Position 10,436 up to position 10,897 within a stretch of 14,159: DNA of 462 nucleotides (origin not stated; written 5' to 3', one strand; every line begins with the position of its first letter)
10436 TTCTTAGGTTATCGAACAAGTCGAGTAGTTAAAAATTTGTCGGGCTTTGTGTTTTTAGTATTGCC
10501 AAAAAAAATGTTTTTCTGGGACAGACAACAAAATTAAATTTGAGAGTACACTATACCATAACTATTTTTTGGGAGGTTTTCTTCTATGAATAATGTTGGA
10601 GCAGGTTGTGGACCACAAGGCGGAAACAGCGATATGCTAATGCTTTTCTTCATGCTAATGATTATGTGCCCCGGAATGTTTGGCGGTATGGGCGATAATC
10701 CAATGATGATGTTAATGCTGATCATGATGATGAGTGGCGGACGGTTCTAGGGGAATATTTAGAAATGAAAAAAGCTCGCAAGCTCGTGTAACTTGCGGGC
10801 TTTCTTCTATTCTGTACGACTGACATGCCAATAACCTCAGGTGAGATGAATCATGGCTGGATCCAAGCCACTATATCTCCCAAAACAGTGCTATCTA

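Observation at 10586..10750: Unannotated 54-aa methionine-rich hydrophobic micro-protein with an internal tandem repeat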

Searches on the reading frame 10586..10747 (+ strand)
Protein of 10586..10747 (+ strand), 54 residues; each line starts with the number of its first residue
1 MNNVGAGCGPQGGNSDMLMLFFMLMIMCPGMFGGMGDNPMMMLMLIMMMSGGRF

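Call 7: search_protein_families(library=ncbifam, proteins=[window:10586-10747:+], max_evalue=10)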
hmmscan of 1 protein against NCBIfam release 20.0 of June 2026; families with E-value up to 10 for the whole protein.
seq(54 aa): 0 families

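Call 8: search_protein_families(library=pfam, proteins=[window:10586-10747:+], max_evalue=10)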
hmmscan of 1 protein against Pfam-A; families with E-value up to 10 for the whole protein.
seq(54 aa): 0 families

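Call 10: find_homologous_proteins(query=window:10586-10747:+, max_evalue=10)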
Query seq(54 aa) (54 aa): 1 proteins with E <= 10 among 1 candidates.
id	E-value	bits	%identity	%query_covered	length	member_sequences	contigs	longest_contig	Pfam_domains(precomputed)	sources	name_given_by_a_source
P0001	3.8e-5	41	92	22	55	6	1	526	-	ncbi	-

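Call 13: list_cluster_members(proteins=[P0001, window:10586-10747:+])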
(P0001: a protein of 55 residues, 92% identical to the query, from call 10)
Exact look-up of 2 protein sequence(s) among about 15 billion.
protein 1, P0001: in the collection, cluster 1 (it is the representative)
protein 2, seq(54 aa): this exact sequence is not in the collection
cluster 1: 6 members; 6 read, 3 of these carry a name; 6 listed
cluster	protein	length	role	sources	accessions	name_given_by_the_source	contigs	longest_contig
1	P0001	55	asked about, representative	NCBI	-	-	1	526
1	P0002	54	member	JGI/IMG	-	hypothetical protein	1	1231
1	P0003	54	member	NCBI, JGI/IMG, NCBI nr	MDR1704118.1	MAG: hypothetical protein LBS19_05480 [Clostridiales bacterium] | hypothetical protein | hypothetical protein [Clostridiales bacterium]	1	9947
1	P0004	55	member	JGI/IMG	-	hypothetical protein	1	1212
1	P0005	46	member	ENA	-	-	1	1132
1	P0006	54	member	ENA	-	-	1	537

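Call 15: find_encoding_contigs(protein=P0003, flank=5000)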
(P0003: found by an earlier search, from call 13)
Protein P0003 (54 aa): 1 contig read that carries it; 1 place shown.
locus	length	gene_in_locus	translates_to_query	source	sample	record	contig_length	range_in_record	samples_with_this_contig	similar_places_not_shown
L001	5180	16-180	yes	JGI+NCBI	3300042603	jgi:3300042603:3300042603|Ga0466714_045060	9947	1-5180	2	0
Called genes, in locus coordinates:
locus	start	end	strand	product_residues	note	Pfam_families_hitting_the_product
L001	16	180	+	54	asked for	-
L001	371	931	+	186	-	-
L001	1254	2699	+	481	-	PF00587:tRNA-synt_2b, PF03129:HGTP_anticodon, PF09180:ProRS-C_1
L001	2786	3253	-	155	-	PF07883:Cupin_2, PF02311:AraC_binding (weak)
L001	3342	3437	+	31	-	-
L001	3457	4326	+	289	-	-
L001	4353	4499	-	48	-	-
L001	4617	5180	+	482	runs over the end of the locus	PF01523:PmbA_TldD_1st, PF19290:PmbA_TldD_2nd, PF19289:PmbA_TldD_3rd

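Call 19: find_related_loci(query=A1, collection=genome_contigs, flank=6000)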
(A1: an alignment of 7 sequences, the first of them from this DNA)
Query A1 (54 aa) in genome_contigs; peptide patterns used: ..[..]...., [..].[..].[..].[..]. (x = any residue, [..] = any of these).
480 stretches matched a pattern, but none encodes a relative of the query by tblastn (E <= 1e-3).

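Call 28: search_protein_representatives(alignment_id=A1)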
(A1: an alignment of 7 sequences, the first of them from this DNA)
Query: 7 sequences, 54 profile positions. Proteins with E-value up to 0.001 (for the whole library): 8; up to 1e-10: 1; up to 1e-30: 0. The best 8 are listed.
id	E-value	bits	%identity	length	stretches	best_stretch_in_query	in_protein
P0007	4.1e-11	58.2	-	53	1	1-53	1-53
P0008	3.2e-09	52.1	-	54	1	1-52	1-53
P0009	1.4e-06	43.6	-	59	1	1-52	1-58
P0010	8.5e-06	41.1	-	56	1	4-52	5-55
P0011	1.6e-05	40.3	-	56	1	13-54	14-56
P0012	6.3e-04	35.1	-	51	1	1-50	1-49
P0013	7.1e-04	35.0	-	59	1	1-53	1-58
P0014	7.8e-04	34.9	-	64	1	13-54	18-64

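Call 31: search_protein_families(library=pfam, proteins=[L001:371-931:+], max_evalue=0.1)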
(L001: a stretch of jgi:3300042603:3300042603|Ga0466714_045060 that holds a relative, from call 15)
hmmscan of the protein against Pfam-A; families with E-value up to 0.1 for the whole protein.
L001:371-931:+ (186 aa): 4 families
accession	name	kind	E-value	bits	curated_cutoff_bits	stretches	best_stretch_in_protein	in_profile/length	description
PF00378.25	ECH_1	-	0.0082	15.9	27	1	94-175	18-100/251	Enoyl-CoA hydratase/isomerase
PF16454.10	PI3K_P85_iSH2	-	0.013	15.5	31.5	0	30-99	51-120/161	Phosphatidylinositol 3-kinase regulatory subunit P85 inter-SH2 domain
PF17221.8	COMMD1_N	-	0.058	14.2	23.4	0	48-115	33-96/102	COMMD1 N-terminal domain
PF06013.18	WXG100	-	0.063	14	27.3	0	54-91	45-82/86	Proteins of 100 residues with WXG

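Call 34: find_homologous_proteins(query=A2, max_evalue=1)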
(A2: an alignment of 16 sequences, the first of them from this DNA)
Query A2 (16 sequences) (54 aa, profile of the alignment): 31 proteins with E <= 1 among 1466 candidates.
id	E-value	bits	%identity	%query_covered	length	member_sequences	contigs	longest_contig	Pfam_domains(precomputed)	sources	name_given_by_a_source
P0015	9.0e-19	84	73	48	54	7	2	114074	-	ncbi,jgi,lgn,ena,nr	ncbi:MAG: hypothetical protein FWE91_10640 [Defluviitaleaceae bacterium]|nr:hypothetical protein [De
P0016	4.5e-18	82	69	48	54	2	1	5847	-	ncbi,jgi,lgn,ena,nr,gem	ncbi:MAG: hypothetical protein FWC95_08090 [Defluviitaleaceae bacterium]|nr:hypothetical protein [De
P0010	8.6e-18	81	56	98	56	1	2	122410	-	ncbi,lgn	-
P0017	9.0e-18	81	67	72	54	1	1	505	-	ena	-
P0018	6.3e-17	79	64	50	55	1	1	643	-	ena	-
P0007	6.5e-17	79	57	98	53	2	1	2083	-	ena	-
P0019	1.2e-16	78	57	98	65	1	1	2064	-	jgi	-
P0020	2.1e-16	77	69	22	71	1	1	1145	-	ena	-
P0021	2.5e-16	77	59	50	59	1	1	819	-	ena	-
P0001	2.6e-16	77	92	22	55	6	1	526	-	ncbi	-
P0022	3.0e-16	76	82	20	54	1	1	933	-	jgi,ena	-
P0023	1.0e-15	75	83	22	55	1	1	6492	-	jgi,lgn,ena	-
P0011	1.2e-15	74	56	96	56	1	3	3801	-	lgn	-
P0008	1.3e-15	74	57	100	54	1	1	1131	-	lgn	-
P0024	2.2e-15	74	70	50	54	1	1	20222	-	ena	-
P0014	5.4e-14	69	40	74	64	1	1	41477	-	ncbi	-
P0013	9.8e-14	68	59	61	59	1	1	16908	-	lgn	-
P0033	5.1e-6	44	68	46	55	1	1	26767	-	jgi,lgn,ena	-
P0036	1.3e-4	39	47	80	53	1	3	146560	-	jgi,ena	-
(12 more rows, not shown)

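Call 36: find_encoding_contigs(protein=P0015, flank=6000, max_places=3)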
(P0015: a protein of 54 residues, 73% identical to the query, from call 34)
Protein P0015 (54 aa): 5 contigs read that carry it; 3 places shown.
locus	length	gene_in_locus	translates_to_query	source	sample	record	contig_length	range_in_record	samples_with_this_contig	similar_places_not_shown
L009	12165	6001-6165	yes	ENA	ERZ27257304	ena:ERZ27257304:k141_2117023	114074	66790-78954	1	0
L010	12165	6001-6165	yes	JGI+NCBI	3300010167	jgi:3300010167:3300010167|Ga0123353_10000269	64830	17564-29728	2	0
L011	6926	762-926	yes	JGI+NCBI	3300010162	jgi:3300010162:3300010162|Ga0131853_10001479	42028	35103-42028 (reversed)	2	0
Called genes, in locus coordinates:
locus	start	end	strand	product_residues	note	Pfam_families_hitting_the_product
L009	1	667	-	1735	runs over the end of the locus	PF02743:dCache_1 (weak), PF01590:GAF, PF13426:PAS_9 (weak), PF08448:PAS_4, PF00512:HisKA, PF02518:HATPase_c, PF00072:Response_reg, PF01627:Hpt (weak), +3 more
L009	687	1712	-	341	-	PF00072:Response_reg, PF13487:HD_5, PF01966:HD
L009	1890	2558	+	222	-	PF00440:TetR_N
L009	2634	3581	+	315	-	PF00005:ABC_tran, PF13304:AAA_21, PF13732:DrrA1-3_C (weak)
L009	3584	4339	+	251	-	PF01061:ABC2_membrane, PF12698:ABC2_membrane_3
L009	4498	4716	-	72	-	PF08984:DUF1858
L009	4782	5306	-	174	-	PF10502:Peptidase_S26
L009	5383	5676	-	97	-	-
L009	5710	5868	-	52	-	-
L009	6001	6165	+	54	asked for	-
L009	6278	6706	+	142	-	-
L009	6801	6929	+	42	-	-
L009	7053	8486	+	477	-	PF00587:tRNA-synt_2b, PF03129:HGTP_anticodon, PF09180:ProRS-C_1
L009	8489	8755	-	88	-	-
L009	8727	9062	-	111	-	-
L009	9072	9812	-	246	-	PF01479:S4, PF00849:PseudoU_synth_2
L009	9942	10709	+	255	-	-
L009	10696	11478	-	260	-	PF02535:Zip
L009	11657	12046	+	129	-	PF01325:Fe_dep_repress, PF12802:MarR_2 (weak), PF24034:DUF7343 (weak), PF02742:Fe_dep_repr_C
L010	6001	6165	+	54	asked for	-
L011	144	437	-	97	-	-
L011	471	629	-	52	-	-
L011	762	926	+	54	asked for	-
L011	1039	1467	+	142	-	-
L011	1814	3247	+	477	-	PF00587:tRNA-synt_2b, PF03129:HGTP_anticodon, PF09180:ProRS-C_1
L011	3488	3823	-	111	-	-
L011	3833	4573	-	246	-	PF01479:S4, PF00849:PseudoU_synth_2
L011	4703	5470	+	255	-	-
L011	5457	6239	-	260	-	PF02535:Zip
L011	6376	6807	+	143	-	PF01325:Fe_dep_repress, PF12802:MarR_2 (weak), PF24034:DUF7343 (weak), PF02742:Fe_dep_repr_C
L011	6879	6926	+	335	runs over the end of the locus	PF00953:Glycos_transf_4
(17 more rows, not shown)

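Call 37: find_encoding_contigs(protein=P0010, flank=6000, max_places=3)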
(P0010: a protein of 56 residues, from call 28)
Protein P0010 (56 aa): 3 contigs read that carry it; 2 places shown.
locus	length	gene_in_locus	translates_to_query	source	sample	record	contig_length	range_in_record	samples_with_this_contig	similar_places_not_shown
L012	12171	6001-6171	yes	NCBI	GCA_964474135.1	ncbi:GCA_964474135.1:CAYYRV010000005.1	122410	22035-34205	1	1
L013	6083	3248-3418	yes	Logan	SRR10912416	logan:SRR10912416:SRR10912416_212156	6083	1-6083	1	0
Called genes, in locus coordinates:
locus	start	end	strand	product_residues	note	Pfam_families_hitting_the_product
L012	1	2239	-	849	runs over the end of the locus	PF08486:SpoIID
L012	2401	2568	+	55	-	PF09388:SpoOE-like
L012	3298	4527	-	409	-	PF03616:Glt_symporter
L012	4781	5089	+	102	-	PF00085:Thioredoxin, PF14595:Thioredoxin_9, PF13098:Thioredoxin_2, PF13905:Thioredoxin_8 (faint)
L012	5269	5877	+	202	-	PF20462:DUF6715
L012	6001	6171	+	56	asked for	-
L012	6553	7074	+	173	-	-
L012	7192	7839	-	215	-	PF00571:CBS, PF13291:ACT_4 (faint), PF01842:ACT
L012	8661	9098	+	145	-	-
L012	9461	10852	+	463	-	PF00768:Peptidase_S11, PF02113:Peptidase_S13 (weak), PF07943:PBP5_C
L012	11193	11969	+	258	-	PF04542:Sigma70_r2, PF04539:Sigma70_r3, PF08281:Sigma70_r4_2 (weak), PF04545:Sigma70_r4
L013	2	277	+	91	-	?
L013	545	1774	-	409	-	PF03616:Glt_symporter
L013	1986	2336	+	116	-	PF14595:Thioredoxin_9, PF00085:Thioredoxin, PF13098:Thioredoxin_2, PF13905:Thioredoxin_8 (faint)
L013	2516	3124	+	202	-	PF20462:DUF6715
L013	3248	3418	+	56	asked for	-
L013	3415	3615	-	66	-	-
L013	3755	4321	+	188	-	-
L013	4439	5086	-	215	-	PF00571:CBS, PF13291:ACT_4 (faint), PF01842:ACT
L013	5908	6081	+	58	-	?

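Call 38: find_encoding_contigs(protein=P0014, flank=5000, max_places=2)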
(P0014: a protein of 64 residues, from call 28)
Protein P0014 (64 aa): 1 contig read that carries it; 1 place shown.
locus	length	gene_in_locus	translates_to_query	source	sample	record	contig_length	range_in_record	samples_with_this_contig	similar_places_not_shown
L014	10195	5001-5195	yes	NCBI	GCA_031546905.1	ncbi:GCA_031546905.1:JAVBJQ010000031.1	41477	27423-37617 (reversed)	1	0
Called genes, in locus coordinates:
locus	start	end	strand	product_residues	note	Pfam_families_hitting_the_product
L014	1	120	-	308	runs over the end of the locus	PF12833:HTH_18, PF00165:HTH_AraC, PF06445:GyrI-like, PF14526:Cass2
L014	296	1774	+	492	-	PF09547:SpoIVA_ATPase, PF20438:SpoIVA_middle, PF20439:SpoIVA_C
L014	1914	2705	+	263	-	PF01261:AP_endonuc_2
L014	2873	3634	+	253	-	PF00376:MerR, PF13411:MerR_1, PF09278:MerR-DNA-bind (faint), PF07739:TipAS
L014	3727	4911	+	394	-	PF00465:Fe-ADH, PF13685:Fe-ADH_2, PF25137:ADH_Fe_C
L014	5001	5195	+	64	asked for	-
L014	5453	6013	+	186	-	-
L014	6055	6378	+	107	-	PF12973:Cupin_7 (weak), PF07883:Cupin_2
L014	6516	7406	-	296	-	PF00149:Metallophos, PF12850:Metallophos_2 (faint)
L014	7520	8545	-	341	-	PF14751:DUF4474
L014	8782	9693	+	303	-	PF12849:PBP_like_2, PF01547:SBP_bac_1 (weak), PF13531:SBP_bac_11, PF12727:PBP_like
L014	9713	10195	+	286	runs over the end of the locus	PF00528:BPD_transp_1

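Call 39: find_encoding_contigs(protein=P0036, flank=5000, max_places=2)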
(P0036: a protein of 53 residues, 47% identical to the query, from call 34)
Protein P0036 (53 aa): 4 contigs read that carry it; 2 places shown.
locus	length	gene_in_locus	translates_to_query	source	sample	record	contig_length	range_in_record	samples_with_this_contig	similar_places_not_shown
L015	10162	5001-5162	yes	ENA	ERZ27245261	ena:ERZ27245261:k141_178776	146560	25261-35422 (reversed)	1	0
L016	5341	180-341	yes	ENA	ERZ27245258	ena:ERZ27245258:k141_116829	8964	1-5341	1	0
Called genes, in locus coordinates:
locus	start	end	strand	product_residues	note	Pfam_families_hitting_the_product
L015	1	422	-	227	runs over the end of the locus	PF01478:Peptidase_A24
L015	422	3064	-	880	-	PF01411:tRNA-synt_2c, PF07973:tRNA_SAD, PF02272:DHHA1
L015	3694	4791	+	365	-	PF02350:Epimerase_2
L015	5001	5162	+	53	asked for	-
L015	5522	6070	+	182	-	-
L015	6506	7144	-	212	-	PF02811:PHP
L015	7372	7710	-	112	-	PF07085:DRTGG (weak)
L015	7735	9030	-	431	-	PF00037:Fer4 (faint), PF12838:Fer4_7 (weak), PF13187:Fer4_9, PF13237:Fer4_10, PF25160:LdpA_Fe-S-bd (weak), PF12837:Fer4_6 (weak), PF02906:Fe_hyd_lg_C, PF04060:FeS, +2 more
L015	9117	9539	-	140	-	PF13581:HATPase_c_2, PF02518:HATPase_c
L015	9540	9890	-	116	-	PF07085:DRTGG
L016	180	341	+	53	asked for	-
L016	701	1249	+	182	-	-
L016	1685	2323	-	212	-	PF02811:PHP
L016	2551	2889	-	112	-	PF07085:DRTGG (weak)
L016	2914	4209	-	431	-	PF00037:Fer4 (faint), PF12838:Fer4_7 (weak), PF13187:Fer4_9, PF13237:Fer4_10, PF25160:LdpA_Fe-S-bd (weak), PF12837:Fer4_6 (weak), PF02906:Fe_hyd_lg_C, PF04060:FeS, +2 more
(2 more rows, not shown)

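Call 40: find_encoding_contigs(protein=P0033, flank=5000, max_places=2)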
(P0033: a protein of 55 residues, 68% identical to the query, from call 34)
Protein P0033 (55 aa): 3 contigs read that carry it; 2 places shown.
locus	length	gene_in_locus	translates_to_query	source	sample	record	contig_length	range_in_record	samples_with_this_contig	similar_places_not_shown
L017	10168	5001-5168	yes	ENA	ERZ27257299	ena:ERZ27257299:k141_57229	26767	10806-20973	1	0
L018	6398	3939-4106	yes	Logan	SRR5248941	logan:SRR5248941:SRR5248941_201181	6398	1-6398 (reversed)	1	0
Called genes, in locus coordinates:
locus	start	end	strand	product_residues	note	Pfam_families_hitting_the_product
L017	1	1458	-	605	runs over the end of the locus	PF02518:HATPase_c (weak), PF13589:HATPase_c_3, PF00183:HSP90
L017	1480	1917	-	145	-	PF18988:DUF5721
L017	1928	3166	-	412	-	-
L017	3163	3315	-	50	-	-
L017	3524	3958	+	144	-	-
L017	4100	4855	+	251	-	PF03372:Exo_endo_phos, PF14529:Exo_endo_phos_2 (weak)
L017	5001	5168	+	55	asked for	-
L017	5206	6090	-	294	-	-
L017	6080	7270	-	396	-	-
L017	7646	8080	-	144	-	PF11687:DUF3284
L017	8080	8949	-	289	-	PF00480:ROK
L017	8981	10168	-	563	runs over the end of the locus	PF05524:PEP-utilisers_N, PF00391:PEP-utilizers, PF02896:PEP-utilizers_C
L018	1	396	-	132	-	?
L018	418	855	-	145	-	PF18988:DUF5721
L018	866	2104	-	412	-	-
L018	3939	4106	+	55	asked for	-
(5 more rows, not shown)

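Call 41: find_encoding_contigs(protein=P0013, flank=5000, max_places=2)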
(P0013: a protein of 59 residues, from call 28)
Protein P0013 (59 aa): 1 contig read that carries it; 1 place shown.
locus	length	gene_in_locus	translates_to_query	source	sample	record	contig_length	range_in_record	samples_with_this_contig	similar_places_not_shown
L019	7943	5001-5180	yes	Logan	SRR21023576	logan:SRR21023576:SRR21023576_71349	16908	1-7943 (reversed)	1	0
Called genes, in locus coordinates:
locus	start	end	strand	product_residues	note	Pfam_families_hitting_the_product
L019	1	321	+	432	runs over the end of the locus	PF00815:Histidinol_dh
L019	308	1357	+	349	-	PF00155:Aminotran_1_2, PF04864:Alliinase_C (faint)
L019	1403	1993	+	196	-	PF00475:IGPD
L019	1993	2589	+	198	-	PF00117:GATase, PF01174:SNO (weak), PF07685:GATase_3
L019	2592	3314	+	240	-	PF00977:His_biosynth, PF03060:NMO (faint)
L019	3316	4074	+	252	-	PF00977:His_biosynth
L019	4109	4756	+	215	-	PF01502:PRA-CH, PF01503:PRA-PH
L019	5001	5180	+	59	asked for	-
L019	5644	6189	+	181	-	-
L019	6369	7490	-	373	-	PF08239:SH3_3, PF06347:SH3_4 (weak), PF08239:SH3_3 (weak), PF06347:SH3_4, PF08239:SH3_3, PF00877:NLPC_P60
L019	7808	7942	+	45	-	?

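Call 44: search_protein_families(library=ncbifam, proteins=[L001:371-931:+, L019:5644-6189:+, L014:5453-6013:+, L015:5522-6070:+], max_evalue=1)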
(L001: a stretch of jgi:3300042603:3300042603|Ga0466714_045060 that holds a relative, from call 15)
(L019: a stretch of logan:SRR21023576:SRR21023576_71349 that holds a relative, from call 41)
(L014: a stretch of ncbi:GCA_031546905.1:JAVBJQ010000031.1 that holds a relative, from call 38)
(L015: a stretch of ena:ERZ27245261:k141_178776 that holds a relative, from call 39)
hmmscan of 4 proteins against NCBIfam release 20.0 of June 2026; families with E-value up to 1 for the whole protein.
L001:371-931:+ (186 aa): 5 families
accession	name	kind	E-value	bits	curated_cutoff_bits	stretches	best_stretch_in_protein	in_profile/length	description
NF005882.1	PRK07843.1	equivalog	0.017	13.6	788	1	68-130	409-472/547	3-oxosteroid 1-dehydrogenase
NF004525.0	PRK05870.1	equivalog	0.02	14.8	285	1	86-173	18-105/249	enoyl-CoA hydratase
NF004725.0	PRK06072.1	equivalog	0.023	14.4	293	1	95-177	23-103/248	enoyl-CoA hydratase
NF009479.0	PRK12845.1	equivalog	0.039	12.3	793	1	65-132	422-490/566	3-ketosteroid-delta-1-dehydrogenase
NF006108.0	PRK08259.1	equivalog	0.045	13.2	273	0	91-142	22-73/256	crotonase/enoyl-CoA hydratase family protein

L019:5644-6189:+ (181 aa): 0 families

L014:5453-6013:+ (186 aa): 1 family
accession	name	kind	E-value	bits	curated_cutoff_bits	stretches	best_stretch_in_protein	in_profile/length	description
NF041859.1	silencer_MvaTU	equivalog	0.023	14.9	75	1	36-99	16-79/120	histone-like nucleoid-structuring protein, MvaT/MvaU family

L015:5522-6070:+ (182 aa): 3 families
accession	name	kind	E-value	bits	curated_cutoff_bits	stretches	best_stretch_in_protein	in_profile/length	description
NF004088.0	PRK05590.1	equivalog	0.0093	16.3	140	1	49-161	13-124/166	hypothetical protein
NF007053.0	PRK09505.1-3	equivalog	0.061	11.5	1269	1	115-168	511-563/687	alpha-amylase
NF008068.0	PRK10803.1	equivalog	0.13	12.2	383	1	51-102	64-115/263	cell division protein CpoB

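Call 58: search_solved_structures(query=A3, max_evalue=10)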
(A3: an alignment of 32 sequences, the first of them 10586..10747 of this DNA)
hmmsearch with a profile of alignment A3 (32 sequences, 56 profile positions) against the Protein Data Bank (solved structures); distinct sequences matched with E-value up to 10: 1.
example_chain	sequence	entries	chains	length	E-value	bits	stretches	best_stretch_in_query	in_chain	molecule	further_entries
7qwq_O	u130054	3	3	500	0.51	13.1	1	18-35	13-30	60S ribosomal protein L13a | Ribosomal protein L13a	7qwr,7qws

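Call 59: search_protein_families(library=ncbifam, alignment_id=A3, max_evalue=10)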
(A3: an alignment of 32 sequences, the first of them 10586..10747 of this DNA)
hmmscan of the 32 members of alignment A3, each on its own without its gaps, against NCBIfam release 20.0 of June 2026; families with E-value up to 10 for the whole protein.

A. member 1, window:10586-10747:+ (54 aa): 0 families

B. families by the number of members that match (of 32 scanned): 2 families
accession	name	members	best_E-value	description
NF008527.1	PRK11463.1-1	6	0.016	FxsA family membrane protein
NF002813.0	PRK02958.1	1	3.1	Sec-independent protein translocase subunit TatA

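Call 62: predict_structure(alignment_id=A3)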
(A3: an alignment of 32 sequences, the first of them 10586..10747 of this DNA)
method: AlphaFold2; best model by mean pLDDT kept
length: 54 residues; sequences in the alignment: 32
mean_pLDDT: 59.9   pTM: 0.34
mean pLDDT of the five models: 59.9, 58.7, 58.0, 57.1, 56.9
residues with pLDDT >= 90: 0; 70-90: 15; 50-70: 25; < 50: 14
segments of 3 or more residues with pLDDT < 50: 1-12
pLDDT, mean of each block of 10 residues (from residue 1): 44 60 72 59 70 49
secondary structure, 60 per line:
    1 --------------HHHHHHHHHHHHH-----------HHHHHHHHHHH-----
elements in order: H15-27 H39-49

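Call 63: find_homologous_proteins(query=A4, max_evalue=0.001)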
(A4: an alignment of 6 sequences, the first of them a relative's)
Query A4 (6 sequences) (186 aa, profile of the alignment): 14 proteins with E <= 0.001 among 3751 candidates.
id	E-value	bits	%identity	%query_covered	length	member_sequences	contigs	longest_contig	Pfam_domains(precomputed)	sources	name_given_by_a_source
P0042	6.4e-67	243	29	89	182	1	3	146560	-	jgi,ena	-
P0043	4.0e-66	240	25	94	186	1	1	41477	-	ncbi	-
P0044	6.2e-64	233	99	95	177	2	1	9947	-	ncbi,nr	ncbi:MAG: hypothetical protein LBS19_05485 [Clostridiales bacterium]|nr:hypothetical protein [Clostr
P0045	7.0e-57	210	33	97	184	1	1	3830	-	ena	-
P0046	8.6e-57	210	30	98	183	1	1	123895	-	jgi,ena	-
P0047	1.3e-56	209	54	99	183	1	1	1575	-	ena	-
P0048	2.5e-56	208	33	98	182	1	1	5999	-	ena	-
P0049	5.9e-56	207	30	89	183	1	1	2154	-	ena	-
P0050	5.4e-55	204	29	89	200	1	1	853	-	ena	-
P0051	1.0e-54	203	50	99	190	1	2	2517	-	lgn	-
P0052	1.9e-53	199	27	89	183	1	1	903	-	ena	-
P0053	2.3e-53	199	27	89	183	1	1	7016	-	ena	-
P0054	1.5e-50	190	51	97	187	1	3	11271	-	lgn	-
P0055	2.8e-28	117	30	97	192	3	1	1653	-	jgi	-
